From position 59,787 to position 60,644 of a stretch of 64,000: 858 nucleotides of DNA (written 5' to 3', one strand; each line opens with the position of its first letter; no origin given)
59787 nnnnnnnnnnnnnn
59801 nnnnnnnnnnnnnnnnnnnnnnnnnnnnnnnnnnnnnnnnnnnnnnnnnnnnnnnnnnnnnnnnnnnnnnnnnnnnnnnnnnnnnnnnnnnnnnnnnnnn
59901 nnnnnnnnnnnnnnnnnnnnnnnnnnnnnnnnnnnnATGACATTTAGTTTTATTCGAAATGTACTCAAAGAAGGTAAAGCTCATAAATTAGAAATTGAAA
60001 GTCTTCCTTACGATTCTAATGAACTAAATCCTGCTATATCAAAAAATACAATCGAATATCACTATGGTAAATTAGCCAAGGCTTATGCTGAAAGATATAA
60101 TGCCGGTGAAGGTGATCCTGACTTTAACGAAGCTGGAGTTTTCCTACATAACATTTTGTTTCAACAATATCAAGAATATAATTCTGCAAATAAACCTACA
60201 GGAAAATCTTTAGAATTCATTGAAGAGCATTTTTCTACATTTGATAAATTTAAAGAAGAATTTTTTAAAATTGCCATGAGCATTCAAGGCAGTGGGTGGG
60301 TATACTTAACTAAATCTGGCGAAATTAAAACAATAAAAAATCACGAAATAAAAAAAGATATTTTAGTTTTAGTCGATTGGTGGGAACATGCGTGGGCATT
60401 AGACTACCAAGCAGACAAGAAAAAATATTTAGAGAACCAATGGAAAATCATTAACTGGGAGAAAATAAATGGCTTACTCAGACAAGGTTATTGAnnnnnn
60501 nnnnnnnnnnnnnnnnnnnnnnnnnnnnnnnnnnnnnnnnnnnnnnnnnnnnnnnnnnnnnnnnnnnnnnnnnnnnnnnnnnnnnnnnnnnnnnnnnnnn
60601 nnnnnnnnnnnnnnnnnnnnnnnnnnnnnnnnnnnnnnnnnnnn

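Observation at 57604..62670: RNR operon with embedded Fe/Mn-SOD-like protein, IscU and IscA, followed by glutaredoxin, a self-contained metallocofactor and redox module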

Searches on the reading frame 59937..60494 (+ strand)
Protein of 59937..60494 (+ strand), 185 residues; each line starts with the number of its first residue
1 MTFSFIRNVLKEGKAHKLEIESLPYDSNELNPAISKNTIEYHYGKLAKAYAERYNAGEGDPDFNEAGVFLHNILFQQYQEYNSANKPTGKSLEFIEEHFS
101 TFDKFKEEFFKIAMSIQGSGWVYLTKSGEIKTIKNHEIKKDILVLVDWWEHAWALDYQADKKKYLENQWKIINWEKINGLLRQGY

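Call 3: search_protein_families(library=pfam, proteins=[window:59937-60494:+], max_evalue=0.01)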
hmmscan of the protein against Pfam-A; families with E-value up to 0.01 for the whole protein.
window:59937-60494:+ (185 aa): 2 families
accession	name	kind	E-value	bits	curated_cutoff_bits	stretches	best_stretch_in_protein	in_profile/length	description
PF02777.23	Sod_Fe_C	-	5.5e-23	81.4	20.9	1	88-178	2-100/102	Iron/manganese superoxide dismutases, C-terminal domain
PF00081.27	Sod_Fe_N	-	9.2e-09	36.1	27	1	19-56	3-40/82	Iron/manganese superoxide dismutases, alpha-hairpin domain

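Call 4: search_protein_families(library=ncbifam, proteins=[window:59937-60494:+], max_evalue=0.01)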
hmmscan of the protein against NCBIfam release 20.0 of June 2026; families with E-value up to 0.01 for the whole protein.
window:59937-60494:+ (185 aa): 3 families
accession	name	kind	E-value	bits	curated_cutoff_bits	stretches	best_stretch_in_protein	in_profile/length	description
NF007832.0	PRK10543.1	equivalog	4.9e-24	84.9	348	2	63-177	65-187/193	superoxide dismutase [Fe]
NF041312.1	Superox_dis_Halo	equivalog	6.8e-17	62.1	300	2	63-178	64-185/196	superoxide dismutase [Mn]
NF008177.0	PRK10925.1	equivalog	1.5e-13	51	363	1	86-176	94-197/206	superoxide dismutase [Mn]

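Call 6: search_dna_similar(query=window:59937-60494:+, collection=phages, mode=protein, max_rows=40)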
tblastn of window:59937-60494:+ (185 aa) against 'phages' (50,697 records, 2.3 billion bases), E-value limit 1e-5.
Records with a match: 29; places in all: 29; records where one place covers at least 80% of the query: 26.
Best place of each record, by identity: <60% 29.
By first word of the organism name: Pseudomonas 11; Staphylococcus 4; Bacteriophage 3; Salmonella 3; Acinetobacter 2; Enterococcus 2; Vibrio 1; Listeria 1; Escherichia 1; Bacillus 1.
By host as written in the record: - 10; Pseudomonas aeruginosa PAO1 5; Staphylococcus aureus 4; Pseudomonas aeruginosa 3; Homo sapiens 2; Vibrio cyclitrophicus 1; Listeria monocytogenes 1; Enterococcus faecalis 1; and 2 more.
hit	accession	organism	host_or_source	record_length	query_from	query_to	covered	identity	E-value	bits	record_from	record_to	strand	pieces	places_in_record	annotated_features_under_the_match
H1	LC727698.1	Pseudomonas phage sp. 30-3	Pseudomonas aeruginosa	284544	23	183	87%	42.9%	4e-39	146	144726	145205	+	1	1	hypothetical protein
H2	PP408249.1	Pseudomonas phage vB_Pa-PAC2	Pseudomonas aeruginosa PAO1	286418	23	183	87%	42.9%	4e-39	146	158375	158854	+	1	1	hypothetical protein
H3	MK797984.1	Pseudomonas phage vB_PaeM_PA5oct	-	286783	23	183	87%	42.9%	4e-39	146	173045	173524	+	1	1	hypothetical protein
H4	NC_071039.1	Pseudomonas phage vB_PaeM_PA5oct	-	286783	23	183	87%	42.9%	4e-39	146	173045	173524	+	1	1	hypothetical protein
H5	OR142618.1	Pseudomonas phage Callisto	Pseudomonas aeruginosa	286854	23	183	87%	42.9%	4e-39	146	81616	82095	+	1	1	sodB: superoxide dismutase [Mn/Fe]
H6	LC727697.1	Pseudomonas phage sp. 30-2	Pseudomonas aeruginosa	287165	23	183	87%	42.9%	4e-39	146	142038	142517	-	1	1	hypothetical protein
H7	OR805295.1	Pseudomonas phage Paride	Pseudomonas aeruginosa PAO1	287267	23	183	87%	42.9%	4e-39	146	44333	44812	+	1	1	hypothetical protein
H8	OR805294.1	Pseudomonas phage Ettore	Pseudomonas aeruginosa PAO1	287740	23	183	87%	42.9%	4e-39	146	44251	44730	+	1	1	hypothetical protein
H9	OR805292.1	Pseudomonas phage Cassandra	Pseudomonas aeruginosa PAO1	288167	23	183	87%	42.9%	4e-39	146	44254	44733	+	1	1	hypothetical protein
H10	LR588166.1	Pseudomonas phage vB_PaeM_MIJ3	-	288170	23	183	87%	42.9%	4e-39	146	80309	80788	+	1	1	sodB: Superoxide dismutase [Mn/Fe]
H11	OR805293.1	Pseudomonas phage Deifobo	Pseudomonas aeruginosa PAO1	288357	23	183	87%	42.9%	4e-39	146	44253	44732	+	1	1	hypothetical protein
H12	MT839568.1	Bacteriophage sp.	human fecal samples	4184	19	182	89%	35.1%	1e-23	102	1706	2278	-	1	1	record has no annotation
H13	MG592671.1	Vibrio phage 2.275.O._10N.286.54.E11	Vibrio cyclitrophicus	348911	25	178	83%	35.7%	2e-26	110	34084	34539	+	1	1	manganese/iron superoxide dismutase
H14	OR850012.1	Staphylococcus phage SA 1298 Kay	Staphylococcus aureus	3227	7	180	94%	30.2%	4e-14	75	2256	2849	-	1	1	record has no annotation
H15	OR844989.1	Staphylococcus phage SA 1306 Kay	Staphylococcus aureus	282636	7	180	94%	30.2%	4e-14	75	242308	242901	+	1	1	record has no annotation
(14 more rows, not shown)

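Call 7: get_annotated_region(hit=H5, flank=7000)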
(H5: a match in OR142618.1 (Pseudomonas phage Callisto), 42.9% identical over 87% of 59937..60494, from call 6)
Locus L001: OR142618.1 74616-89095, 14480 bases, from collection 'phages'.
description: Pseudomonas phage Callisto, complete genome.
organism: Pseudomonas phage Callisto (NCBI taxid 3061955)
taxonomy: Viruses; Duplodnaviria; Heunggongvirae; Uroviricota; Caudoviricetes; Arenbergviridae; Wroclawvirus
host: Pseudomonas aeruginosa; source: water; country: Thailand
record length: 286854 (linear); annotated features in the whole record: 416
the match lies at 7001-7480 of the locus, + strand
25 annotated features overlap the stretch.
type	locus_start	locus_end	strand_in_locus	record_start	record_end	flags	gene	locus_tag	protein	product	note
CDS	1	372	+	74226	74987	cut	prpE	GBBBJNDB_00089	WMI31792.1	bis(5'-nucleosyl)-tetraphosphatase [asymmetrical]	-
CDS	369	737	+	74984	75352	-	-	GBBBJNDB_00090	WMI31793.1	hypothetical protein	-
CDS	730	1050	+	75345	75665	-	-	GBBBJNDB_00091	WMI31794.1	hypothetical protein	-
CDS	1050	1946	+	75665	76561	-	thyA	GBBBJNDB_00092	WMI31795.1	thymidylate synthase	-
CDS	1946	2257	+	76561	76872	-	-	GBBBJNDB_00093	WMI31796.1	hypothetical protein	-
CDS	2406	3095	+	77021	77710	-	folE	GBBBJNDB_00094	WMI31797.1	GTP cyclohydrolase 1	-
CDS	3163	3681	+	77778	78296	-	-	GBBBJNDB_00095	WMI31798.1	hypothetical protein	-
CDS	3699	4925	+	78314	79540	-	clpX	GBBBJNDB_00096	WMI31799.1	ATP-dependent Clp protease ATP-binding subunit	ATP-dependent Clp protease ATP-binding subunit ClpX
CDS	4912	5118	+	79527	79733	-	-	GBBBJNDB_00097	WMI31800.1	hypothetical protein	-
CDS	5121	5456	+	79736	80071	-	-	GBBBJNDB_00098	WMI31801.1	hypothetical protein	-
CDS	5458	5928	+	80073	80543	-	-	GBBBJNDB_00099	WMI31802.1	hypothetical protein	-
CDS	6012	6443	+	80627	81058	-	ibpB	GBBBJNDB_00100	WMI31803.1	small heat shock protein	small heat shock protein IbpB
CDS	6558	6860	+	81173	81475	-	clpS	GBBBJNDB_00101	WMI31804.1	ATP-dependent Clp protease adapter protein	ATP-dependent Clp protease adapter protein ClpS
CDS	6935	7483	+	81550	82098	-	sodB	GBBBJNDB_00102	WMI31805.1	superoxide dismutase [Mn/Fe]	-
CDS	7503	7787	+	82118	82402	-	-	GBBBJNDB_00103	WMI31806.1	hypothetical protein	-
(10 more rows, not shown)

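Call 8: get_annotated_region(hit=H13, flank=7000)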
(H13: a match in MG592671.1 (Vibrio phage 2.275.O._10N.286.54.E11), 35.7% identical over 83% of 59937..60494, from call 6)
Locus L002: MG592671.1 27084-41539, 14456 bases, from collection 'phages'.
description: Vibrio phage 2.275.O._10N.286.54.E11, partial genome.
organism: Vibrio phage 2.275.O._10N.286.54.E11 (NCBI taxid 1881285)
taxonomy: Viruses; Duplodnaviria; Heunggongvirae; Uroviricota; Caudoviricetes
host: Vibrio cyclitrophicus; source: iron chloride precipitation of 0.2um-filtered seawater, resuspended in oxalate solution; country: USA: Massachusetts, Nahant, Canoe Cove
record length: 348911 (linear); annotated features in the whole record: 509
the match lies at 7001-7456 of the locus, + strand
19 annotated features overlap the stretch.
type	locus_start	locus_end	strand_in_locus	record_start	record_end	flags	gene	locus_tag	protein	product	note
CDS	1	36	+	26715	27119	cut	-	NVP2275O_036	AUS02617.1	hypothetical protein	NVP2275O_036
CDS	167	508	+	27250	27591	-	-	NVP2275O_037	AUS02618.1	hypothetical protein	NVP2275O_037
CDS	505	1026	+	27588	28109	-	-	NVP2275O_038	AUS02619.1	dihydrofolate reductase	NVP2275O_038; tara_best_match:OM-RGC.v1.022873603; InterPro:IPR012259; kegg:none|pfam:PF00186|cog:COG0262|egg:COG0207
CDS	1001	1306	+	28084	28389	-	-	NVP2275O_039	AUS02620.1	coil containing protein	NVP2275O_039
CDS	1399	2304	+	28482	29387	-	-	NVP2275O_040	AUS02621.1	hypothetical protein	NVP2275O_040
CDS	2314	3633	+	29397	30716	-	-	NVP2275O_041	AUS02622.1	P-loop containing nucleoside triphosphate hydrolase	NVP2275O_041; cvp_best_match:RF_PEP_414087228; InterPro:IPR027417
CDS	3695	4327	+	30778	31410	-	-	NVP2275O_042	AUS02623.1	hypothetical protein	NVP2275O_042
CDS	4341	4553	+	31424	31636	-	-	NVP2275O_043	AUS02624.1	hypothetical protein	NVP2275O_043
CDS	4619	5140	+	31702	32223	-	-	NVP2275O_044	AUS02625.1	translation initiation factor IF-3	NVP2275O_044; tara_best_match:OM-RGC.v1.018611987; cvp_best_match:RF_PEP_414087231; InterPro:IPR019814; ...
CDS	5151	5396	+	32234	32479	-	-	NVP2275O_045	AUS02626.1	RpsU3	NVP2275O_045; tara_best_match:OM-RGC.v1.032382201; InterPro:IPR001911; kegg:none|pfam:PF01165|cog:COG0828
CDS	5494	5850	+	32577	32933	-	-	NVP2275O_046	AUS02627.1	ribosomal protein L7/L12/ClpS-like adaptor protein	NVP2275O_046; InterPro:IPR014719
CDS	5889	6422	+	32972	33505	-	-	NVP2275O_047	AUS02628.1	KTSC domain protein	NVP2275O_047; cvp_best_match:RF_PEP_414087233; InterPro:IPR025309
CDS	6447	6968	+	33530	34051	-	-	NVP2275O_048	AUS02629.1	hypothetical protein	NVP2275O_048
CDS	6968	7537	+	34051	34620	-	-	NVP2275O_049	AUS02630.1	manganese/iron superoxide dismutase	NVP2275O_049; tara_best_match:OM-RGC.v1.017085054; InterPro:IPR019832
CDS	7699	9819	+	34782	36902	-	-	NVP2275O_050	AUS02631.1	DNA topoisomerase, type IIA subunit B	NVP2275O_050; cvp_best_match:NCBI_PEP_441462845; InterPro:IPR013506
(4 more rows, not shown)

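Call 16: find_related_loci(query=window:59937-60494:+, collection=viral_contigs, flank=6000)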
Query window:59937-60494:+ (185 aa) in viral_contigs; peptide patterns used: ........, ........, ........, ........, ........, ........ (x = any residue, [..] = any of these).
393 stretches matched a pattern; 381 encode a relative of the query (tblastn E <= 1e-3); the best 80 are kept; 80 distinct loci.
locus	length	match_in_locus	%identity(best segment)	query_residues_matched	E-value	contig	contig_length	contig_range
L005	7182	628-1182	100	1-185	2e-123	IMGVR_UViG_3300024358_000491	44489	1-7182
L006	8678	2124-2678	90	1-185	2e-112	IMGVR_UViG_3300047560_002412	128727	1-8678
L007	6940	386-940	90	1-185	2e-112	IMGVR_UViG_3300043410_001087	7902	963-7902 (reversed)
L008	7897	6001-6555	83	1-185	1e-107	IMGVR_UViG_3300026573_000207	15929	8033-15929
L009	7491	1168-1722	83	1-185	1e-107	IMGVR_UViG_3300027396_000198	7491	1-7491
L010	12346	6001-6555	83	1-185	1e-107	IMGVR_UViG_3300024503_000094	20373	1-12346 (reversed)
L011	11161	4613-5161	78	1-183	2e-97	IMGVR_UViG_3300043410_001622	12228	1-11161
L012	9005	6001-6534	80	1-178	5e-97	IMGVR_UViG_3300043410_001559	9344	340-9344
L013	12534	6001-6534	79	1-178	5e-96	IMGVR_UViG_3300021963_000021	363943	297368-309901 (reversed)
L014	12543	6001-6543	78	1-181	6e-96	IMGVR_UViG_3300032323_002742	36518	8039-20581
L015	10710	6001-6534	80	1-178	2e-95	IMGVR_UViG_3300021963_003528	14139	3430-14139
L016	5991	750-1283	80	1-178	1e-95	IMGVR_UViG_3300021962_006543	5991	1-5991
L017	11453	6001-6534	80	1-178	4e-95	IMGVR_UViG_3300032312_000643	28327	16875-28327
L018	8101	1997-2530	80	1-178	3e-95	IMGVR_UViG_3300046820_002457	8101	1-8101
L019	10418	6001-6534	78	1-178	3e-94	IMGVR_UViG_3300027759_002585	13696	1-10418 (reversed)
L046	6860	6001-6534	74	1-178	2e-89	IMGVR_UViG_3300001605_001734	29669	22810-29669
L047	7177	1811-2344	75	1-178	2e-89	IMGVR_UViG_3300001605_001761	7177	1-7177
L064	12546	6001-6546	71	1-181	3e-88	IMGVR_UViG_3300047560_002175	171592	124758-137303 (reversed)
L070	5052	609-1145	72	1-179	1e-87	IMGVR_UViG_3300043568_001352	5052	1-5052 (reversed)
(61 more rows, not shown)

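Call 19: search_solved_structures(query=window:59937-60494:+, max_evalue=0.001, show_alignments=3)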
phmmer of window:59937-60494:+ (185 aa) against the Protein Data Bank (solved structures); distinct sequences matched with E-value up to 0.001: 157 (the best 60 are shown).
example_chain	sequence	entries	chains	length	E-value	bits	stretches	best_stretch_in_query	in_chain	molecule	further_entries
2cw2_A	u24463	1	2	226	2.4e-25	92.6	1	49-179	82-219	superoxide dismutase 1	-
8avm_A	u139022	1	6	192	1.1e-24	90.5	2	58-177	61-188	Superoxide dismutase [Fe]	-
1ues_A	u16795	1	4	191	1.5e-24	90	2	62-177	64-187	superoxide dismutase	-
1qnn_A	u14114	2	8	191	2.3e-24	89.4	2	62-177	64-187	SUPEROXIDE DISMUTASE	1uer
8avl_A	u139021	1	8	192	3.8e-24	88.7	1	19-177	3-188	Superoxide dismutase [Fe]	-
1za5_A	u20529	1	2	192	5.3e-22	81.7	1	18-177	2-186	Superoxide dismutase [Fe]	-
1isa_A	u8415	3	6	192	6.7e-22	81.4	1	18-177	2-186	IRON(II) SUPEROXIDE DISMUTASE | IRON(III) SUPEROXIDE DISMUTASE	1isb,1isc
2bkb_A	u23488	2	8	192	7.8e-22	81.1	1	18-177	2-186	SUPEROXIDE DISMUTASE [FE]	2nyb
12ss_A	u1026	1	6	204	2.4e-21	79.6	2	61-178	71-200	Superoxide dismutase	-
3sdp_A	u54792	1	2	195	2.7e-21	79.4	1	19-175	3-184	IRON SUPEROXIDE DISMUTASE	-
9twa_A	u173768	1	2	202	9.6e-21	77.6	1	64-178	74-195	Superoxide dismutase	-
1jr9_A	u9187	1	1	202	1.4e-20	77.1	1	65-178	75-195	manganese superoxide dismutase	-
1unf_X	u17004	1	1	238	1.4e-20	77.1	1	47-125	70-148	IRON SUPEROXIDE DISMUTASE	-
2gpc_A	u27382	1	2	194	2.4e-20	76.3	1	37-178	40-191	iron superoxide dismutase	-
3h1s_A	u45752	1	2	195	2.6e-20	76.2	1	15-177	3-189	Superoxide dismutase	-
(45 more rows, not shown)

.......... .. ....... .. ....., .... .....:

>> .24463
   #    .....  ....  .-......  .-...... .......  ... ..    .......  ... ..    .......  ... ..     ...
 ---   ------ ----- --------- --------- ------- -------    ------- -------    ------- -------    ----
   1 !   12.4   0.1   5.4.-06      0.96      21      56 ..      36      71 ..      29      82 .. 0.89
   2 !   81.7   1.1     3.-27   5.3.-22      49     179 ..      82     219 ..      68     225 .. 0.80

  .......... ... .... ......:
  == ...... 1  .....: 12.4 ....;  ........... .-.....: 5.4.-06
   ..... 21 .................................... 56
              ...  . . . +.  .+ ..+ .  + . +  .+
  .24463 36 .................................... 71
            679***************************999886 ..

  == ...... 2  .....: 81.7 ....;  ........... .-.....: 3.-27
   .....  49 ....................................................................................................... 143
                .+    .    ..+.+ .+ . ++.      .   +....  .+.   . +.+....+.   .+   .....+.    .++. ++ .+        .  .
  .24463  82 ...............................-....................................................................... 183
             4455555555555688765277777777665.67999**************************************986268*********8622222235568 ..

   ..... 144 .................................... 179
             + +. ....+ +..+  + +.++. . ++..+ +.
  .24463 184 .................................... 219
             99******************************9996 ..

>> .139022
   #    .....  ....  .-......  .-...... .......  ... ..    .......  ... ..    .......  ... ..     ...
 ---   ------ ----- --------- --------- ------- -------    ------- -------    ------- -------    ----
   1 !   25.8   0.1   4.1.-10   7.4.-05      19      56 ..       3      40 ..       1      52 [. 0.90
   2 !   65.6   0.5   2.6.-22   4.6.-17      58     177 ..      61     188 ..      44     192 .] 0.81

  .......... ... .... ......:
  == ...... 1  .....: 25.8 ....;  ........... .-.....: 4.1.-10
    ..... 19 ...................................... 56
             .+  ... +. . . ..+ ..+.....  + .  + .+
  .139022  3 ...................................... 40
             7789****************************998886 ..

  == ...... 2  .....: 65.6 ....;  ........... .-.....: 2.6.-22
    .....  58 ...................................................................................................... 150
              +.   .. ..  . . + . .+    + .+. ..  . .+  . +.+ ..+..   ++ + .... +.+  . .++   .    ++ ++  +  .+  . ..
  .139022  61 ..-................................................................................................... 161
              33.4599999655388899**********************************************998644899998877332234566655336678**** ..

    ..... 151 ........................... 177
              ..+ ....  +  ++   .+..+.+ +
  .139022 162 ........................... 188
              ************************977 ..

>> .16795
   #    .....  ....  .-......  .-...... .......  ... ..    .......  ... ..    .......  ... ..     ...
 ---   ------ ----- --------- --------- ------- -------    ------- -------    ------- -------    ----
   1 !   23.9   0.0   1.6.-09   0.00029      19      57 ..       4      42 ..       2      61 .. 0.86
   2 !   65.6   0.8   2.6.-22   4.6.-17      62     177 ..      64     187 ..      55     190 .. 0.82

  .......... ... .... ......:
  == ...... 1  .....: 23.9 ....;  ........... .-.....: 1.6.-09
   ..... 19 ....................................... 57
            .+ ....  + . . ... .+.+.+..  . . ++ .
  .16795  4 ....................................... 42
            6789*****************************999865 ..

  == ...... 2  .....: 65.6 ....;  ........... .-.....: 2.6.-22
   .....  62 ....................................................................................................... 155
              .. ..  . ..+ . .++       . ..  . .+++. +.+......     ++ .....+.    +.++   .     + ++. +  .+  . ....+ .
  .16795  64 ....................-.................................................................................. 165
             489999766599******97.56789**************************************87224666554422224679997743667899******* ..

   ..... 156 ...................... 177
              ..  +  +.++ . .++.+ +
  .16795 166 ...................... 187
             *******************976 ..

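Call 29: find_homologous_proteins(query=window:59937-60494:+, max_evalue=0.001)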
Query window:59937-60494:+ (185 aa): 3333 proteins with E <= 0.001 among 3367 candidates; the best 120 are listed.
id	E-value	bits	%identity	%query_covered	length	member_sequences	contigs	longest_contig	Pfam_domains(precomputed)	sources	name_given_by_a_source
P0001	1.1e-108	379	90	100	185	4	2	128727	PF00081.28,PF02777.24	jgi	jgi:Fe-Mn family superoxide dismutase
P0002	6.3e-104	364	83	100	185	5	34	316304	PF00081.28,PF02777.24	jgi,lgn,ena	-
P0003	1.2e-99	350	83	98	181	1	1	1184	PF00081.28,PF02777.24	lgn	-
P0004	5.3e-99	348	83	98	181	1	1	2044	PF00081.28,PF02777.24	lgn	-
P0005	1.3e-98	346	83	98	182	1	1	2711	PF00081.28,PF02777.24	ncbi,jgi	-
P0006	2.0e-98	346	84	96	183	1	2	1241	PF00081.28,PF02777.24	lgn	-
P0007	6.4e-96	337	81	98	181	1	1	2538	PF00081.28,PF02777.24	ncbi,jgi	jgi:Fe-Mn family superoxide dismutase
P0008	2.4e-95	336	83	96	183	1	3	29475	PF00081.28,PF02777.24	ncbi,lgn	-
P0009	8.3e-95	334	80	98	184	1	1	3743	PF00081.28,PF02777.24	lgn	-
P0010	3.7e-94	332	82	98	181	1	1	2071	PF00081.28,PF02777.24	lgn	-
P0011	5.6e-94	331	79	98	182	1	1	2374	PF00081.28,PF02777.24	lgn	-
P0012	6.1e-94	331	80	98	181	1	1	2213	PF00081.28,PF02777.24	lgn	-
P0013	1.5e-93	330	80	96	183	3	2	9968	PF00081.28,PF02777.24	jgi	jgi:Fe-Mn family superoxide dismutase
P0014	1.5e-93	330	81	96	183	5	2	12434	PF00081.28,PF02777.24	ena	-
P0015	5.1e-93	328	80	97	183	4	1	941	PF00081.28,PF02777.24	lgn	-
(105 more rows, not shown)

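Call 32: find_related_loci(query=L001:6935-7483:+, collection=viral_contigs, flank=8000)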
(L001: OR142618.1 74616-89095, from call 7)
Query L001:6935-7483:+ (182 aa) in viral_contigs; peptide patterns used: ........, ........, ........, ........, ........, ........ (x = any residue, [..] = any of these).
11 stretches matched a pattern; 1 encode a relative of the query (tblastn E <= 1e-3); 1 distinct loci.
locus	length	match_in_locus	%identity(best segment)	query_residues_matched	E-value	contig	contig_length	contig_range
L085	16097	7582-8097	43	5-174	9e-45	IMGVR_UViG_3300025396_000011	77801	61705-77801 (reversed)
